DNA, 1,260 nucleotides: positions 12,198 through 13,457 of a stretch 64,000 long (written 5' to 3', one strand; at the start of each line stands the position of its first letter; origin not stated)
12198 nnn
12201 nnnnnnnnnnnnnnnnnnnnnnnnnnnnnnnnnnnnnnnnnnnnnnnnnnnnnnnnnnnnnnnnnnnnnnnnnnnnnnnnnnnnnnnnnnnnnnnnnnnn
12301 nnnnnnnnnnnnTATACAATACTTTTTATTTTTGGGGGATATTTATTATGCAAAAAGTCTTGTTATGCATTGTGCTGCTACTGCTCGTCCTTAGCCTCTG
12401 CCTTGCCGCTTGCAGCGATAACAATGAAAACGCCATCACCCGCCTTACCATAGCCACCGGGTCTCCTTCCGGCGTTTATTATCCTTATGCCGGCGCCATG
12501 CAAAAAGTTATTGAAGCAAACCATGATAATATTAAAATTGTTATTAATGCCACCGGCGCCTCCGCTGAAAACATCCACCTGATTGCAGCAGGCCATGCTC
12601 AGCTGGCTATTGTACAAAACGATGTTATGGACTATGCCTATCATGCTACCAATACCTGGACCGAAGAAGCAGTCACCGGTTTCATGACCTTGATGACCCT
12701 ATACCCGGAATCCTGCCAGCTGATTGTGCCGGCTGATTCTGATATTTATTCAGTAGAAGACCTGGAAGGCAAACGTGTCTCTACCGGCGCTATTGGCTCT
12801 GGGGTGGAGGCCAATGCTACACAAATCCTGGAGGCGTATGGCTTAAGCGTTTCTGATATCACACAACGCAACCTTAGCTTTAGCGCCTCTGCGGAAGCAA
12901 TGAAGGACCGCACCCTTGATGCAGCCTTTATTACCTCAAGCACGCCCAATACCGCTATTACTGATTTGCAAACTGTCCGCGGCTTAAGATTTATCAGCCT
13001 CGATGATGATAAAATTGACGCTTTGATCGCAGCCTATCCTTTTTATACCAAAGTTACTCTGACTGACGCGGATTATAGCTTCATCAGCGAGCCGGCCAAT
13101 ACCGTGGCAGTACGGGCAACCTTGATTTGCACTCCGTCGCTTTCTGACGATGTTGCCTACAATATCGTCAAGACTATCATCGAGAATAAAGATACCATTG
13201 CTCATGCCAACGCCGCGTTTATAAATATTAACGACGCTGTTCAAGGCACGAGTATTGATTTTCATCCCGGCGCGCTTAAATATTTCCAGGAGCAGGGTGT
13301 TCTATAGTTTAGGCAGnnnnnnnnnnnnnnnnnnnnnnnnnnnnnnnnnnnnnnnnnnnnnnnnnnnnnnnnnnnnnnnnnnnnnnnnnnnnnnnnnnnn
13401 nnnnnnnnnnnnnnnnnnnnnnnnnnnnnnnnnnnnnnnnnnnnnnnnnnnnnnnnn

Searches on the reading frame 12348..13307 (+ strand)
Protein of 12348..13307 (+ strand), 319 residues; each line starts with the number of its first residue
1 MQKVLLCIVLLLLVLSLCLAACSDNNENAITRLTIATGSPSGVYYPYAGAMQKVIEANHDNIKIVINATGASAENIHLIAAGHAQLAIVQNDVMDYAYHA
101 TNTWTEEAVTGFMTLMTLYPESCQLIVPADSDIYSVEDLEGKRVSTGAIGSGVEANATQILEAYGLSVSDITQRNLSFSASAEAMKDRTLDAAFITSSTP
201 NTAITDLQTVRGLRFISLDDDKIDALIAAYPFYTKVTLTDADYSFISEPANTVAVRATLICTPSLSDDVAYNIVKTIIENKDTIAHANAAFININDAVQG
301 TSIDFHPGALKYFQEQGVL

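Call 3: search_protein_families(library=pfam, proteins=[window:12348-13307:+], max_evalue=0.01)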
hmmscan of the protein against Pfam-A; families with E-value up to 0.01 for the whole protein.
window:12348-13307:+ (319 aa): 3 families
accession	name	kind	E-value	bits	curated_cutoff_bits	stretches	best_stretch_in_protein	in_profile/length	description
PF16868.10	NMT1_3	-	3.4e-74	250.5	27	1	35-317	1-289/289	NMT1-like family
PF09084.16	NMT1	-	8.9e-12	45.8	20.5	1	61-218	20-168/216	NMT1/THI5 like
PF12974.12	Phosphonate-bd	-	2.3e-07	30.9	27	1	122-206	86-173/242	ABC transporter, phosphonate, periplasmic substrate-binding protein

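Call 4: search_protein_families(library=ncbifam, proteins=[window:12348-13307:+], max_evalue=0.01)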
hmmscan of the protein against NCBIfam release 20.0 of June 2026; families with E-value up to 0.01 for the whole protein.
window:12348-13307:+ (319 aa): 4 families
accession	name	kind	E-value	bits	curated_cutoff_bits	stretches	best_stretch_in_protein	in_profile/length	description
TIGR02122.1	TRAP_TAXI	subfamily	2.1e-92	309.4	84.35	1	1-317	1-320/320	TAXI family TRAP transporter solute-binding subunit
TIGR01728.1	SsuA_fam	subfamily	6.6e-10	38.7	163.5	1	120-203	82-164/290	aliphatic sulfonate ABC transporter substrate-binding protein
TIGR01098.1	3A0109s03R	subfamily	0.00076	19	112.05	1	123-206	122-210/253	phosphate/phosphite/phosphonate ABC transporter substrate-binding protein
NF008588.0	PRK11553.1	subfamily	0.001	18.1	299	1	120-197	108-184/319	aliphatic sulfonate ABC transporter substrate-binding protein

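Call 10: find_encoding_contigs(protein=window:12348-13307:+, flank=10000, max_places=8)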
Protein window:12348-13307:+ (319 aa): 1 contig read that carries it; 1 place shown.
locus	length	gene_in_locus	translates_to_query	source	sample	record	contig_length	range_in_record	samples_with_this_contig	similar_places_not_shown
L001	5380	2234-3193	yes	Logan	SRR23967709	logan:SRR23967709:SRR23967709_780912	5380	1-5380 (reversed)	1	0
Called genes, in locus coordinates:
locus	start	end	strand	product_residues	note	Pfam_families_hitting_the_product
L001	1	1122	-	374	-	?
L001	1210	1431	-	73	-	PF04023:FeoA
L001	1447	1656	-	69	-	PF04023:FeoA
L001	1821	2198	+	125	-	PF01325:Fe_dep_repress, PF02742:Fe_dep_repr_C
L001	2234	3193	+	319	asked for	PF16868:NMT1_3, PF09084:NMT1, PF12974:Phosphonate-bd (weak)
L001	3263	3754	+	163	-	PF08905:DUF1850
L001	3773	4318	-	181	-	PF03729:DUF308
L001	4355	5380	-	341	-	?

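Call 11: find_related_loci(query=window:12348-13307:+, collection=genome_contigs, flank=10000)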
Query window:12348-13307:+ (319 aa) in genome_contigs; peptide patterns used: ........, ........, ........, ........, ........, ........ (x = any residue, [..] = any of these).
599 stretches matched a pattern (row limit reached: there are more); 466 encode a relative of the query (tblastn E <= 1e-3); the best 80 are kept; 80 distinct loci.
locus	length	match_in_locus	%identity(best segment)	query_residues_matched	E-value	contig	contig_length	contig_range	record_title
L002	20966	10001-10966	46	1-318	9e-91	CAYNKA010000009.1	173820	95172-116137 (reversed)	MAG TPA_asm: uncultured Spirochaetaceae bacterium isolate binchicken_co20_228 genome assembly, contig: NODE_189_length_1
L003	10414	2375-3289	47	13-319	1e-90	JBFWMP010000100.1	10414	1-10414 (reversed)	MAG: Clostridia bacterium isolate CA_2019_NHSR_92 NODE_13442_length_10414_cov_8.240692_NHSR, whole genome shotgun sequen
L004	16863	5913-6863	45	1-319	4e-89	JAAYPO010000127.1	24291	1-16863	MAG: Clostridiaceae bacterium isolate AS22ysBPME_234 217844_AS22, whole genome shotgun sequence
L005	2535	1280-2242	44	1-319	4e-91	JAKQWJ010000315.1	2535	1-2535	MAG: Spirochaetota bacterium isolate USST_metabat.101_sub k141_1986943, whole genome shotgun sequence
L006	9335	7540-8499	44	1-319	4e-88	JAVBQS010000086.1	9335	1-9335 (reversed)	MAG: Spirochaetia bacterium isolate EPI_MAG_00173 c_000011057524, whole genome shotgun sequence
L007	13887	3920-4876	44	1-319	1e-87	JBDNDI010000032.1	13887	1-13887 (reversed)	MAG: Spirochaetales bacterium isolate RM_bin7_OCT21 C32, whole genome shotgun sequence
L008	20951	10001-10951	43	1-319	3e-86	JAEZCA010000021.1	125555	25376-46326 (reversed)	MAG: Bacillota bacterium isolate OH_CBrB_222 k127_1784325, whole genome shotgun sequence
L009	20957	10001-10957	43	1-319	6e-86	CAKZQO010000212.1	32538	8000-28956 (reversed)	MAG TPA_asm: uncultured Spirochaeta sp. isolate SRR5214706_bin.118_CONCOCT_v1.1_MAG genome assembly, contig: ERZ1744544.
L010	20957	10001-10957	43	1-319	7e-86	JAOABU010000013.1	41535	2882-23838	MAG: Spirochaetes bacterium isolate SKW186 k141_40174, whole genome shotgun sequence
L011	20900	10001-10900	46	18-319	1e-84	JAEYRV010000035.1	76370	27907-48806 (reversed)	MAG: Bacillota bacterium isolate OH_CBB_73 k127_417133, whole genome shotgun sequence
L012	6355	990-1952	43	1-318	2e-84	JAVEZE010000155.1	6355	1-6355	MAG: Spirochaetia bacterium isolate BF4_58 NODE_42827_length_6355_cov_3.817919_Biofilm4, whole genome shotgun sequence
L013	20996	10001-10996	42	1-319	2e-84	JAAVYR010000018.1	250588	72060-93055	MAG: Peptococcaceae bacterium isolate ABMPRH_3_0 k141_1137920, whole genome shotgun sequence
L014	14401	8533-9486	41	1-319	5e-84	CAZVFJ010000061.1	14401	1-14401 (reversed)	MAG TPA_asm: uncultured Leptospirales bacterium isolate SRP192927_co3_21 genome assembly, contig: NODE_9816_length_14401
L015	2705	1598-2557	44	3-318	2e-85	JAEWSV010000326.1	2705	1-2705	MAG: Spirochaetes bacterium isolate OH_SDB_12 k127_159379, whole genome shotgun sequence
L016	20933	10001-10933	44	3-318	2e-85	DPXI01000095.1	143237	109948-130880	MAG TPA_asm: Treponema sp. isolate UBA12037 contig_1211, whole genome shotgun sequence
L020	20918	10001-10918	45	11-319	4e-83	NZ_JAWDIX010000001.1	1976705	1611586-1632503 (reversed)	Anaerolentibacter hominis strain CSJ-1 CSJ-1_ctg01, whole genome shotgun sequence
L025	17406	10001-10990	44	1-319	1e-82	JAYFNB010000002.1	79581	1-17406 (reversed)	MAG: Lachnospiraceae bacterium isolate 3C_1 c_3C_000000120632, whole genome shotgun sequence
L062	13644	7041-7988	44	1-319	1e-79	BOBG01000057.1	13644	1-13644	Spirochaetia bacterium PG1894_164 DNA, sequence057, whole genome shotgun sequence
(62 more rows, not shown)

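Call 17: search_protein_families(library=ncbifam, proteins=[L003:3861-5816:+, L025:11511-13496:+, L020:11379-13403:+], max_evalue=0.00001)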
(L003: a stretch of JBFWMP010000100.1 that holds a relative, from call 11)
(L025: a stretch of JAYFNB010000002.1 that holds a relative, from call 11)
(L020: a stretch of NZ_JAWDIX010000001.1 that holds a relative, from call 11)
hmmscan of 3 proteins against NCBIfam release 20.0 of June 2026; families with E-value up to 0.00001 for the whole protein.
L003:3861-5816:+ (651 aa): 3 families
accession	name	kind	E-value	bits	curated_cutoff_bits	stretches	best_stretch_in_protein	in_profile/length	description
TIGR02123.1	TRAP_fused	subfamily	8.4e-231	767.9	320.65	1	42-648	3-614/615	TRAP transporter fused permease subunit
TIGR00786.1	dctM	subfamily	1.2e-27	96.8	268.45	1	211-562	45-393/405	TRAP transporter large permease subunit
NF011634.1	PRK15060.1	equivalog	5e-13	48.9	800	1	208-571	58-418/425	2,3-diketo-L-gulonate TRAP transporter large permease YiaN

L025:11511-13496:+ (661 aa): 3 families
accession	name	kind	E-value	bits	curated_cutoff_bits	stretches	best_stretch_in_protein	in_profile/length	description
TIGR02123.1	TRAP_fused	subfamily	3.6e-215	716.3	320.65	1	61-658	4-614/615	TRAP transporter fused permease subunit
TIGR00786.1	dctM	subfamily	9.3e-29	100.4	268.45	1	219-551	43-372/405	TRAP transporter large permease subunit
NF011634.1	PRK15060.1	equivalog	3.5e-15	56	800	1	218-580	58-417/425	2,3-diketo-L-gulonate TRAP transporter large permease YiaN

L020:11379-13403:+ (674 aa): 3 families
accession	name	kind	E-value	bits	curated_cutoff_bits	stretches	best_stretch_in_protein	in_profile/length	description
TIGR02123.1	TRAP_fused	subfamily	1.3e-199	664.9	320.65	1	74-671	4-614/615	TRAP transporter fused permease subunit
TIGR00786.1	dctM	subfamily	9.7e-30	103.6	268.45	1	232-564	43-372/405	TRAP transporter large permease subunit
NF011634.1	PRK15060.1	equivalog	2e-15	56.8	800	1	232-554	59-378/425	2,3-diketo-L-gulonate TRAP transporter large permease YiaN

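Call 20: find_homologous_proteins(query=window:12348-13307:+, max_evalue=1e-40)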
Query window:12348-13307:+ (319 aa): 2812 proteins with E <= 1e-40 among 7698 candidates; the best 120 are listed.
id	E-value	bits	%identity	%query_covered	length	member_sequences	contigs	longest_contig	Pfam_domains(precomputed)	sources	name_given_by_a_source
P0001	5.6e-202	687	100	100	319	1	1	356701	PF09084.17,PF16868.11,PF12974.13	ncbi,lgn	-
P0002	1.4e-117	410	61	100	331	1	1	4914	PF09084.17,PF16868.11,PF12974.13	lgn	-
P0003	1.1e-116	407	61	100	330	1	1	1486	PF09084.17,PF16868.11,PF12974.13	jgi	jgi:TRAP transporter TAXI family solute receptor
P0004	2.2e-114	400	67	90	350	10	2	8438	PF09084.17,PF16868.11,PF12974.13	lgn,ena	-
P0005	4.6e-114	399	62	97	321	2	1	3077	PF09084.17,PF16868.11,PF12974.13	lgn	-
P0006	8.4e-110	385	63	90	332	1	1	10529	PF09084.17,PF16868.11,PF12974.13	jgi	jgi:TRAP transporter TAXI family solute receptor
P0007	1.0e-109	384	58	100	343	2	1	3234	PF09084.17,PF16868.11,PF12974.13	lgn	-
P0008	2.4e-109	383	64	90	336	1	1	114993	PF09084.17,PF16868.11,PF12974.13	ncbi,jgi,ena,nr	ncbi:MAG: TAXI family TRAP transporter solute-binding subunit [Oscillospiraceae bacterium]|nr:TAXI f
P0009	3.1e-109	383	63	91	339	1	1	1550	PF09084.17,PF16868.11,PF12974.13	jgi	jgi:TRAP transporter TAXI family solute receptor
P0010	5.2e-109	382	58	100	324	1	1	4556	PF09084.17,PF16868.11,PF12974.13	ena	-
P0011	5.9e-109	382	61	94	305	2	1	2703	PF09084.17,PF16868.11,PF12974.13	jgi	-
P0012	7.7e-109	382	57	99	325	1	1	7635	PF09084.17,PF16868.11,PF12974.13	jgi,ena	-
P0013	9.8e-109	381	58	99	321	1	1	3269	PF09084.17,PF16868.11,PF12974.13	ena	-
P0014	2.2e-108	380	59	100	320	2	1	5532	PF09084.17,PF16868.11,PF12974.13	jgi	-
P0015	3.9e-108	379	58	100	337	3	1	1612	PF09084.17,PF16868.11,PF12974.13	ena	-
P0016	1.5e-107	377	56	100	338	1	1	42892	PF09084.17,PF16868.11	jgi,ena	-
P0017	3.4e-106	373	58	100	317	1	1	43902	PF09084.17,PF16868.11,PF12974.13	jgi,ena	-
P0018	9.7e-105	368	57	100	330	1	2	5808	PF09084.17,PF16868.11,PF12974.13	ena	-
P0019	1.2e-104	368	61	89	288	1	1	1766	PF09084.17,PF16868.11,PF12974.13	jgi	jgi:TRAP transporter TAXI family solute receptor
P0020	1.4e-104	368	62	90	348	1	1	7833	PF09084.17,PF16868.11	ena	-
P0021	2.6e-104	367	55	100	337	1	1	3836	PF09084.17,PF16868.11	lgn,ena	-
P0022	2.9e-104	366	57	100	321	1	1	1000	PF09084.17,PF16868.11,PF12974.13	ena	-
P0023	6.9e-103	362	61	90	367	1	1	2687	PF09084.17,PF16868.11,PF12974.13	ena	-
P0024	2.2e-101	357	54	100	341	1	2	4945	PF09084.17,PF16868.11,PF12974.13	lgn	-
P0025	2.2e-101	357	59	90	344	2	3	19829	PF09084.17,PF16868.11,PF12974.13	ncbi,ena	-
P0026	6.9e-99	349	53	99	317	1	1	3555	PF09084.17,PF16868.11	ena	-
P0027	9.1e-98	345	57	90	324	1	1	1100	PF09084.17,PF16868.11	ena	-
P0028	4.6e-97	343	53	99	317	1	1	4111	PF09084.17,PF16868.11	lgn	-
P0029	6.2e-97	342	54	91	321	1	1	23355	PF09084.17,PF16868.11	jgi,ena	-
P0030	5.5e-96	339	57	92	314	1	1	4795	PF09084.17,PF16868.11,PF12974.13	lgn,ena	-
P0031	6.0e-96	339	54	98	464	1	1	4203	PF08905.17,PF09084.17,PF16868.11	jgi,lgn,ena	-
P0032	9.6e-96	339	54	94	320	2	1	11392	PF09084.17,PF16868.11,PF12974.13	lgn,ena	-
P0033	1.3e-95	338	53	94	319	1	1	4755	PF09084.17,PF16868.11,PF12974.13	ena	-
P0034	1.7e-95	338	53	100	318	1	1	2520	PF09084.17,PF16868.11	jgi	jgi:TRAP transporter TAXI family solute receptor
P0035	8.0e-95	336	54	91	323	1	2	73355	PF09084.17,PF16868.11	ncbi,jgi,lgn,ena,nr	ncbi:MAG: TAXI family TRAP transporter solute-binding subunit [Oscillospiraceae bacterium]|nr:TAXI f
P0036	2.6e-94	334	58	89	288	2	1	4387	PF09084.17,PF16868.11,PF12974.13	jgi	jgi:TRAP transporter TAXI family solute receptor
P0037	3.7e-94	333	52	100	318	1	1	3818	PF09084.17,PF16868.11,PF12974.13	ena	-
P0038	1.1e-93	332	53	91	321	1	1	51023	PF09084.17,PF16868.11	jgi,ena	-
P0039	2.0e-93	331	52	100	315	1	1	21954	PF09084.17,PF16868.11,PF12974.13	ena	-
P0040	3.9e-93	330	54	86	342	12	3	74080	PF09084.17,PF16868.11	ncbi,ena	-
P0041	5.7e-93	329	57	89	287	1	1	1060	PF09084.17,PF16868.11,PF12974.13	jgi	jgi:TRAP transporter TAXI family solute receptor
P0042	9.2e-93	329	49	100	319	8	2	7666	PF13379.12,PF09084.17,PF16868.11,PF12974.13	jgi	-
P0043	3.9e-92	327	50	100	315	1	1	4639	PF09084.17,PF16868.11,PF12974.13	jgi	jgi:hypothetical protein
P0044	6.5e-92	326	53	100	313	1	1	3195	PF09084.17,PF16868.11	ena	-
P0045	1.1e-91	325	49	100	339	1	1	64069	PF09084.17,PF16868.11,PF12974.13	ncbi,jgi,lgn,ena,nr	ncbi:MAG: TAXI family TRAP transporter solute-binding subunit [Firmicutes bacterium]|nr:TAXI family 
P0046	7.7e-91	322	60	81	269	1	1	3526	PF09084.17,PF16868.11,PF12974.13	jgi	-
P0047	1.9e-90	321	52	96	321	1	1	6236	PF09084.17,PF16868.11,PF12974.13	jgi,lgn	jgi:hypothetical protein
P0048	3.1e-89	317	52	87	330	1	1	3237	PF09084.17,PF16868.11,PF12974.13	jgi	-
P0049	1.6e-88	315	50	100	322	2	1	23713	PF09084.17,PF16868.11,PF12974.13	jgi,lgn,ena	-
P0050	1.6e-88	315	49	92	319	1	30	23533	PF09084.17,PF16868.11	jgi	jgi:uncharacterized protein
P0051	1.6e-88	315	53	90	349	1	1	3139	PF09084.17,PF16868.11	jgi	jgi:TRAP transporter TAXI family solute receptor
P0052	3.4e-88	314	54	91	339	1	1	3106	PF09084.17,PF16868.11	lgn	-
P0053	9.4e-88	312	47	100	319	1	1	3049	PF09084.17,PF16868.11,PF12974.13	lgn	-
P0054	9.4e-88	312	48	100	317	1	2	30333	PF09084.17,PF16868.11,PF12974.13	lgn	-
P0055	9.9e-88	312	56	90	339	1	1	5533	PF09084.17,PF16868.11,PF12974.13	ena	-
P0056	1.2e-87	312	50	100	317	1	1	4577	PF09084.17,PF16868.11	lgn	-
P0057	1.3e-87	312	48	100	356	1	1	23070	PF09084.17,PF16868.11,PF12974.13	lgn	-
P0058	1.4e-87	312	48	100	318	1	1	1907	PF09084.17,PF16868.11,PF12974.13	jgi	-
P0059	1.8e-86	308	50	98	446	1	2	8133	PF08905.17,PF09084.17,PF16868.11,PF12974.13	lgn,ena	-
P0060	2.2e-86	308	50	100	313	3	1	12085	PF09084.17,PF16868.11,PF12974.13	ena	-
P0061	5.2e-86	307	50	96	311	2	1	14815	PF09084.17,PF16868.11,PF12974.13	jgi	-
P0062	3.2e-85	304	46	100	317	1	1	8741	PF09084.17,PF16868.11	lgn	-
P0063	6.7e-85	303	46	94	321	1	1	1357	PF09084.17,PF16868.11,PF12974.13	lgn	-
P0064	8.0e-85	303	46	94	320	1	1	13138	PF09084.17,PF16868.11,PF12974.13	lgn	-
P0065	1.1e-84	302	48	100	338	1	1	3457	PF09084.17,PF16868.11,PF12974.13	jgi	jgi:TRAP transporter TAXI family solute receptor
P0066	1.1e-84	302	46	100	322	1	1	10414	PF09084.17,PF16868.11,PF12974.13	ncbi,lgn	ncbi:MAG: TAXI family TRAP transporter solute-binding subunit [Clostridia bacterium]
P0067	1.2e-84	302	49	100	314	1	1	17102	PF09084.17,PF16868.11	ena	-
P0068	2.6e-84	301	47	100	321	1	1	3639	PF09084.17,PF16868.11,PF12974.13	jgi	-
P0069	2.8e-84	301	52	93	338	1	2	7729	PF09084.17,PF16868.11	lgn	-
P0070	1.4e-83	299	46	100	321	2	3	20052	PF09084.17,PF16868.11,PF12974.13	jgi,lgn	-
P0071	3.8e-83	297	47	97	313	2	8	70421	PF09084.17,PF16868.11,PF12974.13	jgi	-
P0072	7.0e-83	296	46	100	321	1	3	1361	PF09084.17,PF16868.11,PF12974.13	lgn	-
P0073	1.1e-82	296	46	100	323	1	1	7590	PF09084.17,PF16868.11,PF12974.13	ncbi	-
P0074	2.7e-82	294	49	89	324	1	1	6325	PF09084.17,PF16868.11,PF12974.13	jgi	-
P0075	3.1e-82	294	44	100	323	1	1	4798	PF09084.17,PF16868.11,PF12974.13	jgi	-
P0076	3.5e-82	294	47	91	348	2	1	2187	PF09084.17,PF16868.11,PF12974.13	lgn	-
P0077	5.3e-82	293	45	100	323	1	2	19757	PF09084.17,PF16868.11,PF12974.13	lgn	-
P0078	8.0e-82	293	51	89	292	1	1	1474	PF09084.17,PF16868.11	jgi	jgi:TRAP transporter TAXI family solute receptor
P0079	8.2e-82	293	48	97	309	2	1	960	PF09084.17,PF16868.11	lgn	-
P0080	8.5e-82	293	45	100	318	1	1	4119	PF09084.17,PF16868.11,PF12974.13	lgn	-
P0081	1.2e-81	292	48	92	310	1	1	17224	PF09084.17,PF16868.11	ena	-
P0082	1.2e-81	292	45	100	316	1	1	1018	PF09084.17,PF16868.11,PF12974.13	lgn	-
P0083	3.2e-81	291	46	100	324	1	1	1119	PF09084.17,PF16868.11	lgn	-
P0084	3.9e-81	291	46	95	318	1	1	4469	PF09084.17,PF16868.11,PF12974.13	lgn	-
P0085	5.0e-81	290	46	97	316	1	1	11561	PF09084.17,PF16868.11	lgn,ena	-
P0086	1.3e-80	289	44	100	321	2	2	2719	PF09084.17,PF16868.11,PF12974.13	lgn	-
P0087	1.8e-80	288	45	99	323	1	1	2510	PF09084.17,PF16868.11,PF12974.13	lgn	-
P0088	2.9e-80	288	45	100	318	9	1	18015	PF09084.17,PF16868.11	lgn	-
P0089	4.0e-80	287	46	100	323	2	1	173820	PF09084.17,PF16868.11,PF12974.13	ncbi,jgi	-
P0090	4.2e-80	287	44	100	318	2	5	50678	PF09084.17,PF16868.11,PF12974.13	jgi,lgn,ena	-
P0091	4.7e-80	287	48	91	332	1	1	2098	PF09084.17,PF16868.11,PF12974.13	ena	-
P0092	4.9e-80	287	45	100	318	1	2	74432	PF09084.17,PF16868.11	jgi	jgi:TRAP transporter TAXI family solute receptor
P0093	6.8e-80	287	48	89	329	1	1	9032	PF09084.17,PF16868.11,PF12974.13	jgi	-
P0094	8.7e-80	286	46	100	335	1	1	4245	PF09084.17,PF16868.11,PF12974.13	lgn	-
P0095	1.5e-79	285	46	94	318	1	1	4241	PF09084.17,PF16868.11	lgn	-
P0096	1.6e-79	285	45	100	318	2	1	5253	PF09084.17,PF16868.11,PF12974.13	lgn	-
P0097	1.8e-79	285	45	100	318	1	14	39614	PF09084.17,PF16868.11,PF12974.13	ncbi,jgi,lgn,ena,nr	ncbi:MAG: TAXI family TRAP transporter solute-binding subunit [Clostridiaceae bacterium]|jgi:TRAP tr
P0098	1.9e-79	285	46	100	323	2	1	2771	PF09084.17,PF16868.11,PF12974.13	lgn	-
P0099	2.8e-79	285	46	97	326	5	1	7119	PF09084.17,PF16868.11,PF12974.13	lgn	-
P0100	3.6e-79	284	44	97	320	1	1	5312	PF09084.17,PF16868.11,PF12974.13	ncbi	ncbi:MAG: TAXI family TRAP transporter solute-binding subunit [Spirochaetales bacterium]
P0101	4.1e-79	284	45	97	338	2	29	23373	PF13379.12,PF09084.17,PF16868.11,PF12974.13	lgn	-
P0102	5.0e-79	284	44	100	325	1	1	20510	PF09084.17,PF16868.11,PF12974.13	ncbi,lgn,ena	-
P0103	5.3e-79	284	44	100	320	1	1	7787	PF09084.17,PF16868.11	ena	-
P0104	7.8e-79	283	44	99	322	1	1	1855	PF09084.17,PF16868.11,PF12974.13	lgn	-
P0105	1.1e-78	283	45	100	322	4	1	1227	PF09084.17,PF16868.11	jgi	-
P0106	1.3e-78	282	44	98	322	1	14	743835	PF09084.17,PF16868.11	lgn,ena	-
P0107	1.3e-78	282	44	100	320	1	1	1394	PF09084.17,PF16868.11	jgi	jgi:TRAP transporter TAXI family solute receptor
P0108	2.4e-78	281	46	100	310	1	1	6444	PF09084.17,PF16868.11,PF12974.13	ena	-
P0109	2.7e-78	281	44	100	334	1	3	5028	PF09084.17,PF16868.11,PF12974.13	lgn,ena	-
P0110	2.7e-78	281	47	99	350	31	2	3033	PF09084.17,PF16868.11,PF12974.13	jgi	-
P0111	3.4e-78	281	48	90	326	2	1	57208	PF09084.17,PF16868.11,PF12974.13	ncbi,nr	ncbi:MAG: TAXI family TRAP transporter solute-binding subunit [Oscillospiraceae bacterium]|nr:TAXI f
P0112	3.7e-78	281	45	94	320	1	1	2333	PF09084.17,PF16868.11,PF12974.13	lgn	-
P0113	4.3e-78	281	45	99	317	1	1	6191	PF09084.17,PF16868.11,PF12974.13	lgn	-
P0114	6.2e-78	280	46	100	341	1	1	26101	PF09084.17,PF16868.11,PF12974.13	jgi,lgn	-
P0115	6.4e-78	280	45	98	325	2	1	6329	PF09084.17,PF16868.11,PF12974.13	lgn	-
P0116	8.5e-78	280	47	91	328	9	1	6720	PF09084.17,PF16868.11,PF12974.13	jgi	jgi:hypothetical protein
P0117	9.5e-78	280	47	91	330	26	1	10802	PF09084.17,PF16868.11,PF12974.13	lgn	-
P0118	9.7e-78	279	46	100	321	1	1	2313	PF09084.17,PF16868.11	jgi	jgi:TRAP transporter TAXI family solute receptor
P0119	1.1e-77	279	46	92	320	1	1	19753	PF09084.17,PF16868.11,PF12974.13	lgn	-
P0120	1.1e-77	279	44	100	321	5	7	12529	PF09084.17,PF16868.11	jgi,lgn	jgi:TRAP transporter TAXI family solute receptor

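Call 21: find_encoding_contigs(protein=P0008, flank=7000, max_places=2)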
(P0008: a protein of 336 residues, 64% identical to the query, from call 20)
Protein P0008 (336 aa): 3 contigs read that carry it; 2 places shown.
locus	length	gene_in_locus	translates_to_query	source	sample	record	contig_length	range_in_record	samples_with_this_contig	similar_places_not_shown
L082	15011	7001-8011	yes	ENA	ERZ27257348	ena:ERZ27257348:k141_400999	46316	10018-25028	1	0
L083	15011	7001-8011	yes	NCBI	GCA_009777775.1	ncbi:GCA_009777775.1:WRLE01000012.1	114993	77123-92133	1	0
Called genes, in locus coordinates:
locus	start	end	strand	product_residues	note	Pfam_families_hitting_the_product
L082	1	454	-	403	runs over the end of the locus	PF00196:GerE (faint)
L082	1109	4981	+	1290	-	-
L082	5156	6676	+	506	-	PF03853:YjeF_N, PF01256:Carb_kinase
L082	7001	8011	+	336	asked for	PF16868:NMT1_3, PF12974:Phosphonate-bd (weak), PF09084:NMT1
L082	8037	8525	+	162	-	PF08905:DUF1850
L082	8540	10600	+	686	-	PF06808:DctM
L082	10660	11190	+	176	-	-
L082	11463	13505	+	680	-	PF00512:HisKA, PF23198:PDE8A_N (faint), PF02518:HATPase_c, PF00072:Response_reg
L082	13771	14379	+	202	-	PF00581:Rhodanese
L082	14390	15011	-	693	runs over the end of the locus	PF17191:RecG_wedge, PF01336:tRNA_anti-codon (weak), PF00270:DEAD, PF04851:ResIII, PF00271:Helicase_C, PF22590:Cas3-like_C_2 (weak), PF19833:RecG_dom3_C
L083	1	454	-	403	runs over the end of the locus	PF13384:HTH_23 (faint), PF00196:GerE (weak)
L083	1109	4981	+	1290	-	-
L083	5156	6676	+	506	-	PF03853:YjeF_N, PF01256:Carb_kinase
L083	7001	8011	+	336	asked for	PF16868:NMT1_3, PF12974:Phosphonate-bd (weak), PF09084:NMT1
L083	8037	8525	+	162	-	PF08905:DUF1850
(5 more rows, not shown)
